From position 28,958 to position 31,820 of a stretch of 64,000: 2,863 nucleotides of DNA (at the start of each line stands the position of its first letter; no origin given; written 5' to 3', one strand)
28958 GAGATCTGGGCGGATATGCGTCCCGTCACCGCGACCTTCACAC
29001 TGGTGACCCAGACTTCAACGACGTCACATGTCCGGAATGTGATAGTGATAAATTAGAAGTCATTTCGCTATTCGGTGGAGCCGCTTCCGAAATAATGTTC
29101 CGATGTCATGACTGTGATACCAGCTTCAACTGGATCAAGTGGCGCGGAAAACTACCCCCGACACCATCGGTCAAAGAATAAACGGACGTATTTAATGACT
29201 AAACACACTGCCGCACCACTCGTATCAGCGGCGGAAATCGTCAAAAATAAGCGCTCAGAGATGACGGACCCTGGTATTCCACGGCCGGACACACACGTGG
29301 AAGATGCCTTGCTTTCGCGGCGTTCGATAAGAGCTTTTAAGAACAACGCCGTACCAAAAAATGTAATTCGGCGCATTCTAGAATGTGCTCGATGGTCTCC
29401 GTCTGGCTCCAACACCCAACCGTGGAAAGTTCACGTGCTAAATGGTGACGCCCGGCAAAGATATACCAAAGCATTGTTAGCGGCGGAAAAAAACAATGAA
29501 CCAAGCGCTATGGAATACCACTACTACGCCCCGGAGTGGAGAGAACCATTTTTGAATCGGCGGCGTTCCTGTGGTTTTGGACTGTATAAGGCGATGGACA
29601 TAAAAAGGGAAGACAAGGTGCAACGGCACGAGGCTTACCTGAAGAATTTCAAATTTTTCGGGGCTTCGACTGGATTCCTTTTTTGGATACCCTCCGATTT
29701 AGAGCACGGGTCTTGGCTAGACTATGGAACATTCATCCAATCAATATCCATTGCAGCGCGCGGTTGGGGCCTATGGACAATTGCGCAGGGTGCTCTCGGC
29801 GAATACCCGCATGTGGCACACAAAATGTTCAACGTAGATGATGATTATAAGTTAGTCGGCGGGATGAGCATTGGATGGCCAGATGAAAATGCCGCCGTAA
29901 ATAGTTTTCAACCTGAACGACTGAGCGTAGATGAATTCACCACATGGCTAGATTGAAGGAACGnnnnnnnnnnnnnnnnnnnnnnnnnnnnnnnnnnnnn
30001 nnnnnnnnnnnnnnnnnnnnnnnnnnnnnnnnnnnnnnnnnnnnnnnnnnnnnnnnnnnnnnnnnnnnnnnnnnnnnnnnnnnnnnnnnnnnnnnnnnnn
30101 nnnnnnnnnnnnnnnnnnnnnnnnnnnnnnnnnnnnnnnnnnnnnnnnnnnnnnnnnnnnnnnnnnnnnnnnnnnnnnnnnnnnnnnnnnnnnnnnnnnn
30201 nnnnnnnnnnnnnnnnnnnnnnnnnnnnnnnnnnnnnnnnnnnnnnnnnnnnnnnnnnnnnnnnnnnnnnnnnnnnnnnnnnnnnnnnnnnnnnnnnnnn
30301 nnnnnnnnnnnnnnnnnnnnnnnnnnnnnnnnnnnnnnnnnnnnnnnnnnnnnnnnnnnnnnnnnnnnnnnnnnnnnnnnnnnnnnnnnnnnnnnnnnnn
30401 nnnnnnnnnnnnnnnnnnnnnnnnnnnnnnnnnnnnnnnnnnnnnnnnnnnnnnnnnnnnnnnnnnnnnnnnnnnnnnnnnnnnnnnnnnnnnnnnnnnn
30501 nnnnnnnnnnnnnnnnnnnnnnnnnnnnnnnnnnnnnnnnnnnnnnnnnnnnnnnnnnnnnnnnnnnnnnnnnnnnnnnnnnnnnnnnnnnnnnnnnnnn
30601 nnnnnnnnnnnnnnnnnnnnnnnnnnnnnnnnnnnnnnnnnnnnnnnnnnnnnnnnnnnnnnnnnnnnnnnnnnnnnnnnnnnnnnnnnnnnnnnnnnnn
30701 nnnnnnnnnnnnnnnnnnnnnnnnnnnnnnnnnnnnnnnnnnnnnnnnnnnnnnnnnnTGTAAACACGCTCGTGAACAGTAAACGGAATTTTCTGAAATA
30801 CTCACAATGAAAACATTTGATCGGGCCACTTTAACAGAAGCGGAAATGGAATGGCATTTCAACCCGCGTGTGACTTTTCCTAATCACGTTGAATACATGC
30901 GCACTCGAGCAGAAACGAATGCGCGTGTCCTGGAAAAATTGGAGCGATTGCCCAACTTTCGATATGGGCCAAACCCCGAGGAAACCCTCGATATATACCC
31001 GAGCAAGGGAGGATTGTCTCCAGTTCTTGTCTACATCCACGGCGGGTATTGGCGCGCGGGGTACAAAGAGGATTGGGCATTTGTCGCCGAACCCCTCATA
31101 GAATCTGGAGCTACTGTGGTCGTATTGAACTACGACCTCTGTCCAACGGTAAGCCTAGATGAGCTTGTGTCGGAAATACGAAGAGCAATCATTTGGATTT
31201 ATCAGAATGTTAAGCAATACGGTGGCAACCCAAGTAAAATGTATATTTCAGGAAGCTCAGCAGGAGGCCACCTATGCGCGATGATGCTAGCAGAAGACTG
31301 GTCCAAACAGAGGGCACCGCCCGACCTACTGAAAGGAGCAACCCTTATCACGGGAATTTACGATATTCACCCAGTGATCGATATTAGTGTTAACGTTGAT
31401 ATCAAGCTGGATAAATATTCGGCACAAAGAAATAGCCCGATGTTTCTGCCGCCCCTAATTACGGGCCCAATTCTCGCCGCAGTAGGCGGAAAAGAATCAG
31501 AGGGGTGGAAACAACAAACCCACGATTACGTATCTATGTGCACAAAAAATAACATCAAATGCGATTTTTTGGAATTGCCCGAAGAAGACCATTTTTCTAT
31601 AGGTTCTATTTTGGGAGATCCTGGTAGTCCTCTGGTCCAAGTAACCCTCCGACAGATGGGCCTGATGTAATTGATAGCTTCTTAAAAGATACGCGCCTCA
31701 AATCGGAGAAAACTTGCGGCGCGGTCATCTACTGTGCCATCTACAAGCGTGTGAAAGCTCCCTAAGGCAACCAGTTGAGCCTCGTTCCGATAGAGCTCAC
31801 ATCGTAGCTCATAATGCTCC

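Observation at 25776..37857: Convergent two-operon CoA-dependent oxygenase/hydrolase island of unknown substrate (best candidate for an undescribed system)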

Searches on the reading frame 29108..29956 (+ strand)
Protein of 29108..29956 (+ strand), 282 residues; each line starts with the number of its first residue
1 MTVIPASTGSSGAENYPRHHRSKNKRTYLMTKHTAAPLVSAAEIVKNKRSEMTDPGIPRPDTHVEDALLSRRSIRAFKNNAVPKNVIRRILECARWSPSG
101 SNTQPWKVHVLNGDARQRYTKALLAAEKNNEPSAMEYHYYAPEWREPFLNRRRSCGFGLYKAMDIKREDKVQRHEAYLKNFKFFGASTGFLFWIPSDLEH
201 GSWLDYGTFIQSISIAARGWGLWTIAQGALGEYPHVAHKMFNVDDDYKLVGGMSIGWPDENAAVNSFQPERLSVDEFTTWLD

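Call 3: search_protein_families(library=pfam, proteins=[window:29108-29956:+], max_evalue=0.01)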
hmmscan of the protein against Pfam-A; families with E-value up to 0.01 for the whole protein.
window:29108-29956:+ (282 aa): 2 families
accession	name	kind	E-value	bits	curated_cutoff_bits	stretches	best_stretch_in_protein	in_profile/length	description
PF00881.29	Nitroreductase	-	2.4e-28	99.9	23.5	1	69-257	2-167/167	Nitroreductase family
PF14512.11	TM1586_NiRdase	-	5e-05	23.5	27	1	78-112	152-185/215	Putative TM nitroreductase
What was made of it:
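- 29195..29956 (+): FMN nitroreductase-family oxidoreductase, a lineage-specific accessory of Module 1 and candidate electron supplier. PF00881 at 100 bits (call 3).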

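Call 5: search_protein_families(library=ncbifam, proteins=[window:29108-29956:+], max_evalue=0.001)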
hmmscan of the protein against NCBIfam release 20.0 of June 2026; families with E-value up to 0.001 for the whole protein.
window:29108-29956:+ (282 aa): 8 families
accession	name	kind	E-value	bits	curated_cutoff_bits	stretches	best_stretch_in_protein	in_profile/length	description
TIGR02476.1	BluB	equivalog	7.2e-12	45.1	150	1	63-130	8-75/205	5,6-dimethylbenzimidazole synthase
NF008033.1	PRK10765.1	equivalog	1.1e-07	31.5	223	1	64-138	4-77/240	oxygen-insensitive NADPH nitroreductase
NF009810.0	PRK13294.1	equivalog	4.2e-07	29.2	304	1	40-124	229-315/449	coenzyme F420-0:L-glutamate ligase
NF008088.0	PRK10828.1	equivalog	8.3e-07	28.7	183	1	66-135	5-76/183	NAD(P)H nitroreductase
NF003768.0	PRK05365.1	equivalog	1e-06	28.4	152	1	69-127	19-78/200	malonic semialdehyde reductase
TIGR03553.1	F420_FbiB_CTERM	equivalog_domain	1.5e-06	28.1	249.55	1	66-122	1-58/194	F420 biosynthesis protein FbiB, C-terminal domain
NF008275.0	PRK11053.1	equivalog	0.00011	21.8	227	1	65-131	4-72/217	oxygen-insensitive NAD(P)H nitroreductase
NF005901.0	PRK07877.1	equivalog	0.00017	20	476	1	54-112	344-402/722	Rv1355c family protein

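Call 40: search_solved_structures(query=window:29195-29956:+, max_evalue=0.001)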
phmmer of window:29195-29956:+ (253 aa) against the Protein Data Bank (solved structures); distinct sequences matched with E-value up to 0.001: 31.
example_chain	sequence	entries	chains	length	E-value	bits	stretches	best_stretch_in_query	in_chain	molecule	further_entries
3gr3_A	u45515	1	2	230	2.6e-54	187.7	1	36-251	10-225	Nitroreductase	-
7dp0_A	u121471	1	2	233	1.3e-28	103.5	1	35-251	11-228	Nitroreductase family protein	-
7dp2_A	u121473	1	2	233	4.6e-28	101.7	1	35-251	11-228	Nitroreductase family protein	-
7dp1_A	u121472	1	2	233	1.2e-27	100.3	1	35-251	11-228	Nitroreductase family protein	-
2wzv_A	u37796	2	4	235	6.7e-27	97.9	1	36-249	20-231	NFNB PROTEIN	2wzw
3gfa_A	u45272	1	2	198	5.3e-09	39.2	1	35-97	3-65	Putative nitroreductase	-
1nox_A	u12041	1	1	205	3.2e-08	36.6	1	35-94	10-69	NADH OXIDASE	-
5j62_A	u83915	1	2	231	9.3e-08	35.1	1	36-83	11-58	Putative reductase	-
5ko7_A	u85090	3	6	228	2.3e-07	33.8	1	41-162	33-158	Nitroreductase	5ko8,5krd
3e10_A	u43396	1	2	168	3.7e-07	33.1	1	37-83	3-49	Putative NADH Oxidase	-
2fre_A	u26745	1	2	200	1e-06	31.7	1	32-86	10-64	NAD(P)H-flavin oxidoreductase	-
2i7h_A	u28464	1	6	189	1.1e-06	31.6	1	33-98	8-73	Nitroreductase-like family protein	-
4g8s_A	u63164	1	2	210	1.2e-06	31.5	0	37-82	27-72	Nitroreductase family protein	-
4dn2_A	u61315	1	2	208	1.4e-06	31.3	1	37-88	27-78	Nitroreductase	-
3gag_A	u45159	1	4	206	3.3e-06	30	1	41-98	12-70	Putative NADH dehydrogenase, NADPH nitroreductase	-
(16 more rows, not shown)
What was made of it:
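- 29195..29956 (+): Nearest structures are 3gr3 and NfnB (call 40).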

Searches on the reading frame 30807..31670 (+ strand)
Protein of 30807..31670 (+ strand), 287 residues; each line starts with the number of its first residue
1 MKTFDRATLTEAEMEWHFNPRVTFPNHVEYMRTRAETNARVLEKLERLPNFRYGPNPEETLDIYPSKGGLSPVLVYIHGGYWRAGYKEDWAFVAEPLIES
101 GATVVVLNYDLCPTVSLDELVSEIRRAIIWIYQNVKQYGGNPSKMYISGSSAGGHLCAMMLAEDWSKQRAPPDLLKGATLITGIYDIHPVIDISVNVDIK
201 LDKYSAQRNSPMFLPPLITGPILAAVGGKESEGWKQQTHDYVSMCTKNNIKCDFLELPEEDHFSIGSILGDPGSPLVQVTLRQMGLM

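Call 3: search_protein_families(library=pfam, proteins=[window:30807-31670:+], max_evalue=0.01)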
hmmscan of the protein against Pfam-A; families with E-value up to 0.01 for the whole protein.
window:30807-31670:+ (287 aa): 4 families
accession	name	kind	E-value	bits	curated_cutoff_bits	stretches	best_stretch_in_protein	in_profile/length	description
PF20434.5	BD-FAE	-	2.4e-20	73.4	26.8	1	61-161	1-107/215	BD-FAE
PF07859.19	Abhydrolase_3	-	6.1e-16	59.2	25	1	74-193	1-112/210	alpha/beta hydrolase fold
PF00135.34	COesterase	-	3.3e-12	46.6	27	1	61-168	88-208/515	Carboxylesterase family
PF00561.26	Abhydrolase_1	-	0.0092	16.1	25.8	0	136-199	63-115/245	alpha/beta hydrolase fold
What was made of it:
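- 30807..31670 (+): HGG-motif esterase (BD-FAE/Abhydrolase_3) that travels with Module 2 in marine lineages. Pfam (call 3).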

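Call 5: search_protein_families(library=ncbifam, proteins=[window:30807-31670:+], max_evalue=0.001)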
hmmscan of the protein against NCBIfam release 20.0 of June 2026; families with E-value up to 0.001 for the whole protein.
window:30807-31670:+ (287 aa): 6 families
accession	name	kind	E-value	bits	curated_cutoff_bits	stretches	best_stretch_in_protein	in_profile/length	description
NF058665.1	HaHSL_fam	equivalog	2.2e-38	132.1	320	1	45-279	33-258/260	hormone-sensitive lipase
NF052354.1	EstLipQMycob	equivalog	9.4e-16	57.4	700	1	50-160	139-255/418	esterase LipQ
NF058653.1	LipP1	equivalog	3.1e-13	49.2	350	1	60-160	59-161/300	LipP1 family hormone-sensitive lipase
NF033149.0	CHL_hydrolase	equivalog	1.4e-10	40.6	500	1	66-160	70-165/310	chloramphenicol hydrolase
NF007547.0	PRK10162.1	equivalog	3.1e-09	36.2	389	1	68-185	81-198/321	acetyl esterase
NF058651.1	GESAG_HSLs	subfamily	5.3e-06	25.7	430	1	63-172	59-165/296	GESAG motif subfamily hormone-sensitive lipase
